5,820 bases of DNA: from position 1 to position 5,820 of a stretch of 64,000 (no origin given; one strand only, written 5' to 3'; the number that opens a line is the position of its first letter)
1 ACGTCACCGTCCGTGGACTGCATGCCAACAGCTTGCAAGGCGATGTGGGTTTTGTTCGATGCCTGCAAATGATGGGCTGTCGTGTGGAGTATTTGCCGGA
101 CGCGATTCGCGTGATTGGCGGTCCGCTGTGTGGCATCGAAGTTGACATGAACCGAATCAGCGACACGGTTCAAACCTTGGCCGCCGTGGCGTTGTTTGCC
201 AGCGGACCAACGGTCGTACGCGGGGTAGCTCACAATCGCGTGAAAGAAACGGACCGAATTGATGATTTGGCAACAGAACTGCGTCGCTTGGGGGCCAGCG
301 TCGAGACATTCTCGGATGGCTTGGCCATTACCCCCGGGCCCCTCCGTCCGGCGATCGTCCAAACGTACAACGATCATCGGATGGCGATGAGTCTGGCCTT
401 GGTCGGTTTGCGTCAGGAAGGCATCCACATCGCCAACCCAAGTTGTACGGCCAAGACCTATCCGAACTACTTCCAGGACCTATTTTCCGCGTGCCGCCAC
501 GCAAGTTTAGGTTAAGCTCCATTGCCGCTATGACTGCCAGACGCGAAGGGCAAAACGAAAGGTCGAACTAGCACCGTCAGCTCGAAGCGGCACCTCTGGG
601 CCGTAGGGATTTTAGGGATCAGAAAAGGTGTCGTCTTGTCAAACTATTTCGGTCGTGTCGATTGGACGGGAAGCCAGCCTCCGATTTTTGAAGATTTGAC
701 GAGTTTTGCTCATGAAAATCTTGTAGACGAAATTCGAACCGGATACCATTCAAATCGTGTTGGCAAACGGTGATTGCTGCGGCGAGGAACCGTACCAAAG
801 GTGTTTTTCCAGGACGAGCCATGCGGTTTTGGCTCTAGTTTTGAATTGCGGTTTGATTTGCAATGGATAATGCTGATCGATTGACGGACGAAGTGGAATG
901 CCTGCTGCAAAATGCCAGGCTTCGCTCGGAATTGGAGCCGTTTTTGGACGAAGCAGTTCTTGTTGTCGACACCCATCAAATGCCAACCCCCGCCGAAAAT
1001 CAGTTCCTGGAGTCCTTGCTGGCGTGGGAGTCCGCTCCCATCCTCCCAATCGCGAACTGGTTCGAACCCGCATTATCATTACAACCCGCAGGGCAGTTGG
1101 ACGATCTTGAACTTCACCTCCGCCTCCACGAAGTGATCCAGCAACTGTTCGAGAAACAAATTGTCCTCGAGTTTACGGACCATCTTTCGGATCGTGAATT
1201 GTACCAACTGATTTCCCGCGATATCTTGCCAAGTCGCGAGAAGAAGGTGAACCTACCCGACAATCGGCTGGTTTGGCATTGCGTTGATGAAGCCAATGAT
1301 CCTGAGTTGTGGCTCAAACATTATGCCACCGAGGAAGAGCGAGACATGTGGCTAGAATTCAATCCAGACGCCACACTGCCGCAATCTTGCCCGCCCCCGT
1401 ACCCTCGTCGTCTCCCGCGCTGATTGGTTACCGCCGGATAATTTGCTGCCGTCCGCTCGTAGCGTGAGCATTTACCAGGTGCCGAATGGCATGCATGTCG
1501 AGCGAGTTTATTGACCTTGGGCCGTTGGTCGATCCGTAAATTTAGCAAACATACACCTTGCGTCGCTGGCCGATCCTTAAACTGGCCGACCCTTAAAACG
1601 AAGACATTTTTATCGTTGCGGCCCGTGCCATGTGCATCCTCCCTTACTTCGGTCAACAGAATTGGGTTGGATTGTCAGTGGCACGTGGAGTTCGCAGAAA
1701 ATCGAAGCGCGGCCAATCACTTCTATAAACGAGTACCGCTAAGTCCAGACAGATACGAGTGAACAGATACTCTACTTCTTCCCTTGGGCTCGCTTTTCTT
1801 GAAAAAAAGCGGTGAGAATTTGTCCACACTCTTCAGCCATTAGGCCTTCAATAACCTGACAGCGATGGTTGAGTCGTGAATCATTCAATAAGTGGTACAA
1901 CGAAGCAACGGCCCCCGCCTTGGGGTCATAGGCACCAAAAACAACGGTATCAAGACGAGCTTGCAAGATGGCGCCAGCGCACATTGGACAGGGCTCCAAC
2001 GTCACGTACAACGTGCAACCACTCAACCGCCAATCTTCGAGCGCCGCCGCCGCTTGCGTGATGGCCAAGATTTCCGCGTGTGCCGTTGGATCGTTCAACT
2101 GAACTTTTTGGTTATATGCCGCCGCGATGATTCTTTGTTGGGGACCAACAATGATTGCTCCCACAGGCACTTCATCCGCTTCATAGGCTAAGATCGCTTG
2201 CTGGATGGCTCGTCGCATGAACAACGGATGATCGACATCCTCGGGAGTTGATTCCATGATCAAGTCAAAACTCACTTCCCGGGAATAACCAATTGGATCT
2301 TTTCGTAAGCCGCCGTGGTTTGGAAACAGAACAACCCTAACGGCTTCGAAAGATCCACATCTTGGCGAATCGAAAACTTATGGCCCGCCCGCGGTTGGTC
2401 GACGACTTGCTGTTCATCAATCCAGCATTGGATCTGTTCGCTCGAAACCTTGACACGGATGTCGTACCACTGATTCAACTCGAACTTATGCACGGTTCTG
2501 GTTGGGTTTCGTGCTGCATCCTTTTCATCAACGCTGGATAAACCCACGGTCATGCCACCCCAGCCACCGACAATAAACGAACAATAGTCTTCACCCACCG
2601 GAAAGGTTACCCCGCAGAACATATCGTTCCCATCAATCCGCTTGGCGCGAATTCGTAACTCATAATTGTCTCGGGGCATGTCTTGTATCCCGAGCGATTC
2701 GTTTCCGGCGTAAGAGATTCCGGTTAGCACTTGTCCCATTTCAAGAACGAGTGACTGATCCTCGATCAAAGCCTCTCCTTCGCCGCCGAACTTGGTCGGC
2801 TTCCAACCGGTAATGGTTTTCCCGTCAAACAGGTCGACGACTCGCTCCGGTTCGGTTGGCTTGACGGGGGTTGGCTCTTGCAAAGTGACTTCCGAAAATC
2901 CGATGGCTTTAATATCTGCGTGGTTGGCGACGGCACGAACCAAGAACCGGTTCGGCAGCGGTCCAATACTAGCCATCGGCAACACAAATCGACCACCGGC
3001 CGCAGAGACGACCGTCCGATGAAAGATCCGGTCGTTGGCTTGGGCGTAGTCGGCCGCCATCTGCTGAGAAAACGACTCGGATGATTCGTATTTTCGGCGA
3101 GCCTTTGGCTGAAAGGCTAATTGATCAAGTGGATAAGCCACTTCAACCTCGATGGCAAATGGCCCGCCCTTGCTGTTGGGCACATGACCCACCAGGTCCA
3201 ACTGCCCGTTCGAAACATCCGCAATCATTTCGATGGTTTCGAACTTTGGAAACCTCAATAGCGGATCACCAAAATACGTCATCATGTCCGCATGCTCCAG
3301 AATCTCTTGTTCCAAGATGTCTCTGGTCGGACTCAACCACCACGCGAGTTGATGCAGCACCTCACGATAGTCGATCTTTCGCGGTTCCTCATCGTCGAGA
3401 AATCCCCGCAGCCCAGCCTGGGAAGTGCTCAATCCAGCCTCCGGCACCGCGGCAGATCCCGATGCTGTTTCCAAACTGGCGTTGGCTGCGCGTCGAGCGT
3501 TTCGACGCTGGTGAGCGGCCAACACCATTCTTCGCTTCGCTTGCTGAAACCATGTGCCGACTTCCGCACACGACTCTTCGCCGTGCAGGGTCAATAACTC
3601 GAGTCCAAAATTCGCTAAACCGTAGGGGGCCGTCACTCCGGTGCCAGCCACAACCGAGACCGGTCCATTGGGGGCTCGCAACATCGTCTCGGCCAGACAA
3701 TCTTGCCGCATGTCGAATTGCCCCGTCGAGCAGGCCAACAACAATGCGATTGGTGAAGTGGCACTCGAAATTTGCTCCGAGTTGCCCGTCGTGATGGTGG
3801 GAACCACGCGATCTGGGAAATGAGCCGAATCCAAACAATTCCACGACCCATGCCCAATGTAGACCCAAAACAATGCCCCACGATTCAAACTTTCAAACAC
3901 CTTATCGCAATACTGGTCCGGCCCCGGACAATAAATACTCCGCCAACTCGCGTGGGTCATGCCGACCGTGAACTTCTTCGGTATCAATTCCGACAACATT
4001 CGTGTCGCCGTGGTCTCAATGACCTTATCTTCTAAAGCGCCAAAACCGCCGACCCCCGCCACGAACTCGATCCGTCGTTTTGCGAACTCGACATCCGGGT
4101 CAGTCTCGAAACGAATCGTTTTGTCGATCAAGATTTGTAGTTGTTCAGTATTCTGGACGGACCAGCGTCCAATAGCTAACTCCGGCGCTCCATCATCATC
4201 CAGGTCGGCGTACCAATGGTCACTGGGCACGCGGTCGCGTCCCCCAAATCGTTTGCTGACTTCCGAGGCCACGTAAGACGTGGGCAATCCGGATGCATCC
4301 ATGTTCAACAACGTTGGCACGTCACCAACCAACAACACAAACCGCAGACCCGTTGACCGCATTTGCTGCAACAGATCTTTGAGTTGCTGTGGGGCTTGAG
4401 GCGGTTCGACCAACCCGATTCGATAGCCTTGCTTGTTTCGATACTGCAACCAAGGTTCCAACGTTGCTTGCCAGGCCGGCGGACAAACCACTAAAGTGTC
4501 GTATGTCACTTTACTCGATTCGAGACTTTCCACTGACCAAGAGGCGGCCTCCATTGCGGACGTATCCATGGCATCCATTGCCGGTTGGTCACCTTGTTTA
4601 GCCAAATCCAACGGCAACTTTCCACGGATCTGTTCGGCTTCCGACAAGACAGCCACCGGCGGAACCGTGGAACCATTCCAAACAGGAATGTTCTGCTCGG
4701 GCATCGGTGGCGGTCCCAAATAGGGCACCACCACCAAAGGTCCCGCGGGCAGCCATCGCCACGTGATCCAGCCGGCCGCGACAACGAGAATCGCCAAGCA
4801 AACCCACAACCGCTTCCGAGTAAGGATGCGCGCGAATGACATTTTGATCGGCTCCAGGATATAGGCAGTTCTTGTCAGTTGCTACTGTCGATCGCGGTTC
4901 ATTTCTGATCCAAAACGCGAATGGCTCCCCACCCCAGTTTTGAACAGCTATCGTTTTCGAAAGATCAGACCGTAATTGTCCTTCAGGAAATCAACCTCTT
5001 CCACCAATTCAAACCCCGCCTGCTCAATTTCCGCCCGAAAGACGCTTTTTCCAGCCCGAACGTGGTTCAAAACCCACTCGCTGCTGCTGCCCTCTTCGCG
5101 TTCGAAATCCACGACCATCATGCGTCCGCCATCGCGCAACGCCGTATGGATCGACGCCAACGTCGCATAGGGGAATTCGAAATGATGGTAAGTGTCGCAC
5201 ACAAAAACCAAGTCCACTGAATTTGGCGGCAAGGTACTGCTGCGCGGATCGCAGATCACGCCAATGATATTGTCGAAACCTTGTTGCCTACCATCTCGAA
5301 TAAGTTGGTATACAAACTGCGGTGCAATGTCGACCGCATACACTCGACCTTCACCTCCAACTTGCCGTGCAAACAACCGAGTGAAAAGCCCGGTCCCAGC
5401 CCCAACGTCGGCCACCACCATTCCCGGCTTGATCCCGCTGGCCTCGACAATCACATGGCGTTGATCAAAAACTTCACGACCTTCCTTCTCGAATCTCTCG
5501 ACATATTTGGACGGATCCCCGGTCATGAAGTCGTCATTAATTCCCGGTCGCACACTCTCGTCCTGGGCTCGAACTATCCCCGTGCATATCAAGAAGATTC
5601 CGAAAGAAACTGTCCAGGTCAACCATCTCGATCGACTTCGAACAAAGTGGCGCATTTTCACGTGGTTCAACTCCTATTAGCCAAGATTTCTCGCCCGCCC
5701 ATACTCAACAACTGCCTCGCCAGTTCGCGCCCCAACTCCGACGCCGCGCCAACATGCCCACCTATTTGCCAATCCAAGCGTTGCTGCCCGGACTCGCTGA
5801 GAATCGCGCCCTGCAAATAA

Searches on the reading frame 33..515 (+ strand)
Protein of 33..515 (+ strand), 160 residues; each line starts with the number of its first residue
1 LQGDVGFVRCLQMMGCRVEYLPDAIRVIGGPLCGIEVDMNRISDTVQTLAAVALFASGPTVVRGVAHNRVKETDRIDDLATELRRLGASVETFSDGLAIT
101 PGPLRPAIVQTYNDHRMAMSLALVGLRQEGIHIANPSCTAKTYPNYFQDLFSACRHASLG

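Call 13: search_protein_families(library=pfam, proteins=[window:33-515:+], max_evalue=0.00001)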
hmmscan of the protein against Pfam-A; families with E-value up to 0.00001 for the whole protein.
window:33-515:+ (160 aa): 1 family
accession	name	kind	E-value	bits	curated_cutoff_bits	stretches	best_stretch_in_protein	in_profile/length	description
PF00275.25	EPSP_synthase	-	5.4e-43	147.7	22.8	1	2-150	264-417/417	EPSP synthase (3-phosphoshikimate 1-carboxyvinyltransferase)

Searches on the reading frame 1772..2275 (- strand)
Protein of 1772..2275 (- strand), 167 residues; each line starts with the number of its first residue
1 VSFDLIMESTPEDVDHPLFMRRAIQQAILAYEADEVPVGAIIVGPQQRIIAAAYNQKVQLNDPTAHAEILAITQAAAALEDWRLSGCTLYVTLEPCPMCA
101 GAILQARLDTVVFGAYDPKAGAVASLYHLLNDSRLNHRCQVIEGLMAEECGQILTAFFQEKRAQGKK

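Call 13: search_protein_families(library=pfam, proteins=[window:1772-2275:-], max_evalue=0.00001)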
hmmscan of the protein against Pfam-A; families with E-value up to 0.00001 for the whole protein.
window:1772-2275:- (167 aa): 3 families
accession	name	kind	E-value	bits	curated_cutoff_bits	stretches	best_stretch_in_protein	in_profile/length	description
PF14437.12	MafB19-deam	-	3.2e-43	147.5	27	1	15-162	2-142/142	MafB19-like deaminase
PF00383.29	dCMP_cyt_deam_1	-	8.4e-31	106.3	25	1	16-114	4-101/102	Cytidine and deoxycytidylate deaminase zinc-binding region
PF14439.12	Bd3614-deam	-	6.7e-07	29.7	38.5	1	38-114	10-89/113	Bd3614-like deaminase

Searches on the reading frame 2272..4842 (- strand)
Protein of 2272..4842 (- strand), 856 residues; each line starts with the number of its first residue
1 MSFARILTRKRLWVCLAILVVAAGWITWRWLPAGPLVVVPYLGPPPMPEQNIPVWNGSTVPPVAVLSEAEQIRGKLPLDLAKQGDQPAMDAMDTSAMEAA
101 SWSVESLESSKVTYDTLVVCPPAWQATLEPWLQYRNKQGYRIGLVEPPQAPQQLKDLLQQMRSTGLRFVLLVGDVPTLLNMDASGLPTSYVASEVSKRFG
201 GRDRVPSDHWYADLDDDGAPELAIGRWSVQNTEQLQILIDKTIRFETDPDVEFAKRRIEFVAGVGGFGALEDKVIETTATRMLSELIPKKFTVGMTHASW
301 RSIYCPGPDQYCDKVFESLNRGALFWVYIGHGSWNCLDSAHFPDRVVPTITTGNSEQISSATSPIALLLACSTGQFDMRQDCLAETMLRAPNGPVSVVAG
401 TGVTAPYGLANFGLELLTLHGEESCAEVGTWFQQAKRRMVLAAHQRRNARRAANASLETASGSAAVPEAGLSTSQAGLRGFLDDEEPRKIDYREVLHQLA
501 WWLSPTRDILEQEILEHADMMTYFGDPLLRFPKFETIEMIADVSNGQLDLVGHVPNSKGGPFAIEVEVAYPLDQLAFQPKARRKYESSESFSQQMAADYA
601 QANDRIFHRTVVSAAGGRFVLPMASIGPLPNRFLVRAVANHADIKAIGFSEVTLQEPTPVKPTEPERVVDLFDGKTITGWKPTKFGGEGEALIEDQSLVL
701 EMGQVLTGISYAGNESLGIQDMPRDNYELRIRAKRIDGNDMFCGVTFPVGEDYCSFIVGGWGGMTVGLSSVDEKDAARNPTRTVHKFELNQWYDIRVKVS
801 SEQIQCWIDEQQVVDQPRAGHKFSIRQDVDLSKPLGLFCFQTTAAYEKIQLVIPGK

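Call 11: search_protein_families(library=pfam, proteins=[window:2272-4842:-], max_evalue=0.00001)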
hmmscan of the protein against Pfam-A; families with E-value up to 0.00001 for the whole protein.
window:2272-4842:- (856 aa): 2 families
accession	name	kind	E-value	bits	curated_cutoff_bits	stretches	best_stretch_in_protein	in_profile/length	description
PF01364.23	Peptidase_C25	-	3.1e-47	162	23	1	117-455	2-351/374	Peptidase family C25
PF06439.18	3keto-disac_hyd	-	3.9e-12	47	26.8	1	669-850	3-185/187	3-keto-disaccharide hydrolase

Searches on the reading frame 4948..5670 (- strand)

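Call 11: search_protein_families(library=pfam, proteins=[window:4948-5670:-], max_evalue=0.00001)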
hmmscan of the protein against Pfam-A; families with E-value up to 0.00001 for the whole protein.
window:4948-5670:- (240 aa): 8 families
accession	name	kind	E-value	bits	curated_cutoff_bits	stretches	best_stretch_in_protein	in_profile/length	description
PF08241.18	Methyltransf_11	-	1.2e-15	58.4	21.2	1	88-185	2-94/95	Methyltransferase domain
PF13649.12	Methyltransf_25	-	8.5e-15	55.7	27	1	86-182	1-97/97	Methyltransferase domain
PF13847.12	Methyltransf_31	-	1e-14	54.9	27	1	80-207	1-125/145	Methyltransferase domain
PF08242.18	Methyltransf_12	-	5.3e-12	46.8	30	1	88-183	2-97/98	Methyltransferase domain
PF13489.12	Methyltransf_23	-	1.3e-10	41.7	27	1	75-194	14-124/164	Methyltransferase domain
PF01728.25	FtsJ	-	7.1e-08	33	24.1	1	75-132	13-70/181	FtsJ-like methyltransferase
PF01135.25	PCMT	-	1.8e-07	31.6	20.3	1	76-186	67-171/210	Protein-L-isoaspartate(D-aspartate) O-methyltransferase (PCMT)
PF01209.24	Ubie_methyltran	-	1.6e-06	28.1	20.1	1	72-193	37-158/233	ubiE/COQ5 methyltransferase family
